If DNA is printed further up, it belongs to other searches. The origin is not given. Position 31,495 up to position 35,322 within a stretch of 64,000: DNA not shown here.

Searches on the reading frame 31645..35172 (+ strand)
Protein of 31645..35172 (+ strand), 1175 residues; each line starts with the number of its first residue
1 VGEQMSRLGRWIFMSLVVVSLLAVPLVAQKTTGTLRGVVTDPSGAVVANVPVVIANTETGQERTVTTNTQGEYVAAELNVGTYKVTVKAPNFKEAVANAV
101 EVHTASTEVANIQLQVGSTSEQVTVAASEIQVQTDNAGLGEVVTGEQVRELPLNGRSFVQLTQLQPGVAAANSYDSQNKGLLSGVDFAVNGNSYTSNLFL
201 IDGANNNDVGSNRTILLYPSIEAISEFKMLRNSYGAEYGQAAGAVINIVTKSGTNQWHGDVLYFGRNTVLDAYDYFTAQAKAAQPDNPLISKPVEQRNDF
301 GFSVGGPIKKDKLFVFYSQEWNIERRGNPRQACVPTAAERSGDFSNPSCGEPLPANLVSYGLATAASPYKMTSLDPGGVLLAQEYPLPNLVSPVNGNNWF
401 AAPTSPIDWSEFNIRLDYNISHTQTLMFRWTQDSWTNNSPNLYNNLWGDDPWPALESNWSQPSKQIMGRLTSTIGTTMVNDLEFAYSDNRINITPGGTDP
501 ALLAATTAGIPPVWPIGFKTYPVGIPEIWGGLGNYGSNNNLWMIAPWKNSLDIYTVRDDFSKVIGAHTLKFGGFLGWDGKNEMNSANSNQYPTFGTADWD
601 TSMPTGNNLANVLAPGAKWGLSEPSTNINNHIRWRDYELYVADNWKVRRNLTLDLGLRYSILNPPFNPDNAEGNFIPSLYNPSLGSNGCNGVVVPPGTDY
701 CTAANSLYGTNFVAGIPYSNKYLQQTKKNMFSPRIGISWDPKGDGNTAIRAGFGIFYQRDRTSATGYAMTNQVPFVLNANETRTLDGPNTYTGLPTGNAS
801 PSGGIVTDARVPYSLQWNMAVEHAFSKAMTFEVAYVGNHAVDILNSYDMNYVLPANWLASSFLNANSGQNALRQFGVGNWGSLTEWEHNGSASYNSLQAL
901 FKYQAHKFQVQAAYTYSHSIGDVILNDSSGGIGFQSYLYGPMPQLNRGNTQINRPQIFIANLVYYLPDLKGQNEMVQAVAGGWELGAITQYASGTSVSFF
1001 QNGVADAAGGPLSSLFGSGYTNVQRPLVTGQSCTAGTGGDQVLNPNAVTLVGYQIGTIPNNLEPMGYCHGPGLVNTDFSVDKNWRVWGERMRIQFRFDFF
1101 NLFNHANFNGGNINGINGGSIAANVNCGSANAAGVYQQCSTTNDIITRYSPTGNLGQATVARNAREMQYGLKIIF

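Call 9: search_protein_families(library=pfam, proteins=[window:31645-35172:+], max_evalue=0.00001)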
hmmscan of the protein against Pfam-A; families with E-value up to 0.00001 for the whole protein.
window:31645-35172:+ (1175 aa): 3 families
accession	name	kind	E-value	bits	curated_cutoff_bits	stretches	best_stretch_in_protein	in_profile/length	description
PF25183.1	OMP_b-brl_4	-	3.7e-160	535.5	30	1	249-1122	1-828/838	Outer membrane beta barrel domain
PF13620.12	CarboxypepD_reg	-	3.8e-18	66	32.3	1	34-115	1-82/82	Carboxypeptidase regulatory-like domain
PF07715.20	Plug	-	7.6e-06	26.8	23.9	0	141-243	10-105/107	TonB-dependent Receptor Plug Domain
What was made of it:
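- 31645..35172 (+): TonB-dependent receptor of the CarboxypepD_reg type (context). Pfam OMP_b-brl_4 E 4e-160, CarboxypepD_reg and Plug (call 9).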
